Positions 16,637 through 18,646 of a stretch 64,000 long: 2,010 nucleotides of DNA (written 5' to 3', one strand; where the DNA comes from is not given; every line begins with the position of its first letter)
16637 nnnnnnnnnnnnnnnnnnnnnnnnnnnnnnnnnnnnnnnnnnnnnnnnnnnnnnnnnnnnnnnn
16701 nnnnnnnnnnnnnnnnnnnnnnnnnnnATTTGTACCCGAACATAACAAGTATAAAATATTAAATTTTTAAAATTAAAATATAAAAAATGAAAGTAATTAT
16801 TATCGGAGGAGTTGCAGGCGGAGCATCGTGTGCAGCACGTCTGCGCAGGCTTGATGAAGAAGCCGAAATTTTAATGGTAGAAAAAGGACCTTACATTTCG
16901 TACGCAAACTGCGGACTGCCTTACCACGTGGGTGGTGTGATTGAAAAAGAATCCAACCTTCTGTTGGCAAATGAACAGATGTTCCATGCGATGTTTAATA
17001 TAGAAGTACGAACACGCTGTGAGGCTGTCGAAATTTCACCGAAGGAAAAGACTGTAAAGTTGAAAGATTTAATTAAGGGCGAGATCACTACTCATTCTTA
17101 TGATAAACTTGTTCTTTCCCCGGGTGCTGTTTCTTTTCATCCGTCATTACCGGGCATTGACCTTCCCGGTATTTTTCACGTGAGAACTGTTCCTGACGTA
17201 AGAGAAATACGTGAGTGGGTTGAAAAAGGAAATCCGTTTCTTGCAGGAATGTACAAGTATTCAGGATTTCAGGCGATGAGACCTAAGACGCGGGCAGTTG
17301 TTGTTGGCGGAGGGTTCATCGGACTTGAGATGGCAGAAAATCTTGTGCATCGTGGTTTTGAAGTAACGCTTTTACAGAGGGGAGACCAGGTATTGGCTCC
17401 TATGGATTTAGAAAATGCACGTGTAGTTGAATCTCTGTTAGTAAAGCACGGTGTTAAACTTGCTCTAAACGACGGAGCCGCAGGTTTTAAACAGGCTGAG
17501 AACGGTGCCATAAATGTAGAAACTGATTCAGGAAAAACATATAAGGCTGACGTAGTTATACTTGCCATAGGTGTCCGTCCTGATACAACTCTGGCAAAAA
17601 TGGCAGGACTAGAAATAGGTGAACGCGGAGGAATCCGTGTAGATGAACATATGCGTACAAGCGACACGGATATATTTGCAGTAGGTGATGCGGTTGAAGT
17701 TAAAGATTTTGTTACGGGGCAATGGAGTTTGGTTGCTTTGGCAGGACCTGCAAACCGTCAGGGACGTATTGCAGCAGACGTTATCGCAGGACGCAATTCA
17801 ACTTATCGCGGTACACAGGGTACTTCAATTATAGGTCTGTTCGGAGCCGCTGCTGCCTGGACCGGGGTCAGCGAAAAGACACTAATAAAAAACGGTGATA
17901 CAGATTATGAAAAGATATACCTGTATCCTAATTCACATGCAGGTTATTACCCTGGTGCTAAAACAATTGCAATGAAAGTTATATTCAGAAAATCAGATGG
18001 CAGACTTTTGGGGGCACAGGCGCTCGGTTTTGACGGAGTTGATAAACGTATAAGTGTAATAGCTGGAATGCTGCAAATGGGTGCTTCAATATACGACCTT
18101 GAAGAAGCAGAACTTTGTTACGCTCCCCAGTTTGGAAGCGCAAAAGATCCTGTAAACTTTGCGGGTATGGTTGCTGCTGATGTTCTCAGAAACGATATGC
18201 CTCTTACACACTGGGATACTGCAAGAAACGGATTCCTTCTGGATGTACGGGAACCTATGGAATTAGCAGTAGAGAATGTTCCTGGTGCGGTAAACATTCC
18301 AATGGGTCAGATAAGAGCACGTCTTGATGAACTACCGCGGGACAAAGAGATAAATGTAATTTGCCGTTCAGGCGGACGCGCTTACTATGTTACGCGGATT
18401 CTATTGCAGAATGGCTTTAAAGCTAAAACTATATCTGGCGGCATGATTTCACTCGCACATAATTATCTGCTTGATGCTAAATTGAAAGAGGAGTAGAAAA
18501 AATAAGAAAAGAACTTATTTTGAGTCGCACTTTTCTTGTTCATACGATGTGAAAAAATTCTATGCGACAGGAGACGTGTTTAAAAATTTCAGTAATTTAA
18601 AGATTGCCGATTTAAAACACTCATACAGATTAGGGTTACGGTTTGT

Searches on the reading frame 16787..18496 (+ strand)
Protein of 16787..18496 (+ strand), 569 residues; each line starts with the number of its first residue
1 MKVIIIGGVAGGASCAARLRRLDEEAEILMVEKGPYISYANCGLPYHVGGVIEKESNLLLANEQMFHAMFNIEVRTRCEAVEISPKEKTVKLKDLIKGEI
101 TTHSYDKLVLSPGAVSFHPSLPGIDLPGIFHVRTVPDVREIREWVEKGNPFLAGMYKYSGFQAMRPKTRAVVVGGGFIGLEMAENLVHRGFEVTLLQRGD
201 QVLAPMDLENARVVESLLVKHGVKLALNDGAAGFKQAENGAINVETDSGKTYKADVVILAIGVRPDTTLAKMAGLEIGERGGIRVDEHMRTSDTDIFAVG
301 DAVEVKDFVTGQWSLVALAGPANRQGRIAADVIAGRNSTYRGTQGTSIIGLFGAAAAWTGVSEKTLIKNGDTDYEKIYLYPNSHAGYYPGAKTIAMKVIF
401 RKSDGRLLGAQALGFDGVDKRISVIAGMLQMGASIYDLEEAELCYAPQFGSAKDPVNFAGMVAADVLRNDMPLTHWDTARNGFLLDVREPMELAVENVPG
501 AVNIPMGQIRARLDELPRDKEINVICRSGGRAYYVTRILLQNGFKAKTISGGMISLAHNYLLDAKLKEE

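Call 48: search_protein_families(library=pfam, proteins=[window:16787-18496:+], max_evalue=0.001)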
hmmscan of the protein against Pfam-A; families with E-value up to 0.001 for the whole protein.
window:16787-18496:+ (569 aa): 10 families
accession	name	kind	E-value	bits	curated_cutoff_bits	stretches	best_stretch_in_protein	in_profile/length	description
PF07992.20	Pyr_redox_2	-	6.1e-62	210.1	26.1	1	1-310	1-278/291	Pyridine nucleotide-disulphide oxidoreductase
PF00070.33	Pyr_redox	-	1.4e-15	58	22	1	169-246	1-79/82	Pyridine nucleotide-disulphide oxidoreductase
PF02852.28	Pyr_redox_dim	-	1.6e-12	48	25.3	1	355-449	10-102/110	Pyridine nucleotide-disulphide oxidoreductase, dimerisation domain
PF13738.12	Pyr_redox_3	-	6e-11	42.6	30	1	161-300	159-305/305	Pyridine nucleotide-disulphide oxidoreductase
PF00581.25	Rhodanese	-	1.6e-10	41.8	22.2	1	484-553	16-96/102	Rhodanese-like domain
PF01266.30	DAO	-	9e-09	35.7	27.9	0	170-201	2-33/353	FAD dependent oxidoreductase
PF13450.12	NAD_binding_8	-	1.3e-07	32.2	21.9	0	172-202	1-31/68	NAD(P)-binding Rossmann-like domain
PF03486.20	HI0933_like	-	3.3e-07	30.4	50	0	213-287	111-189/244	HI0933-like protein Rossmann domain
PF13454.12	NAD_binding_9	-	0.00075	20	21.8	0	228-263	120-154/155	FAD-NAD(P)-binding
PF02737.24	3HCDH_N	-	0.00099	19.5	22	0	171-260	3-85/180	3-hydroxyacyl-CoA dehydrogenase, NAD binding domain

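Call 64: search_protein_families(library=ncbifam, proteins=[window:16787-18496:+], max_evalue=0.01)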
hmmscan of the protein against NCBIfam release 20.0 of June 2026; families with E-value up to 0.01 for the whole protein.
window:16787-18496:+ (569 aa): 86 families (the best 25 are shown)
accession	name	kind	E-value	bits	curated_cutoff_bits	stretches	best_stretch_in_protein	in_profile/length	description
TIGR03385.1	CoA_CoA_reduc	equivalog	1.1e-127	426.5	578.8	1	2-460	1-439/439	CoA-disulfide reductase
NF007123.0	PRK09564.1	equivalog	7.2e-100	334.7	458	1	1-463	1-443/444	CoA-disulfide reductase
NF010037.0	PRK13512.1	equivalog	8e-89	298.5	394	1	1-462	2-436/438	CoA-disulfide reductase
NF046103.1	NOXase_Strep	equivalog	7.2e-56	190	600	1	2-463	1-438/442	H2O-forming NADH oxidase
NF045765.1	PhenlGlyoxDHPadH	equivalog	1.3e-47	162.7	475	2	163-363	139-339/416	NADH-dependent phenylglyoxylate dehydrogenase subunit epsilon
TIGR02374.1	nitri_red_nirB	equivalog_domain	3.3e-40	138.3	578.35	1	4-355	2-324/794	nitrite reductase large subunit NirB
NF003437.0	PRK04965.1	equivalog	3.8e-37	128.2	392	1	2-307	4-279/378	NADH:flavorubredoxin reductase NorW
NF042949.2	3PPDioc_HcaD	equivalog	2.6e-36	125.2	450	2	162-336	137-308/386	3-phenylpropionate/cinnamic acid dioxygenase ferredoxin--NAD(+) reductase subunit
NF041682.1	ant_diox_AndAa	equivalog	1.7e-35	122.5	650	2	163-341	141-317/406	anthranilate 1,2-dioxygenase system ferredoxin--NAD(+) reductase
TIGR01350.1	lipoamide_DH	equivalog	1.8e-33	115.9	408.8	1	169-440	172-435/461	dihydrolipoyl dehydrogenase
TIGR02053.1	MerA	equivalog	8.5e-29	100.8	454.45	1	162-445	162-439/465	mercury(II) reductase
NF007286.0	PRK09754.1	equivalog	1.1e-27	96.8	447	2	162-335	139-308/400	phenylpropionate dioxygenase ferredoxin reductase subunit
NF004776.0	PRK06116.1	equivalog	4.7e-26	91.8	480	1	168-438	168-432/450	glutathione-disulfide reductase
NF011565.0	PRK14989.1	subfamily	1.9e-25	89.1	883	1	26-414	31-375/847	nitrite reductase large subunit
NF004943.0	PRK06292.2-1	equivalog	1.1e-24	87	432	1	168-440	172-436/456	dihydrolipoyl dehydrogenase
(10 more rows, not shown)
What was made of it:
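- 13693..18496 (+): Recurrent accessory genes: rhodanese (13693-14205), cytosolic SsuA/NMT1-like protein (14330-15530, frameshifted), enoyl-CoA hydratase (15918-16727), CoA-disulfide-reductase-rhodanese fusion (16787-18496). Pfam and NCBIfam hits (calls 48, 64).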
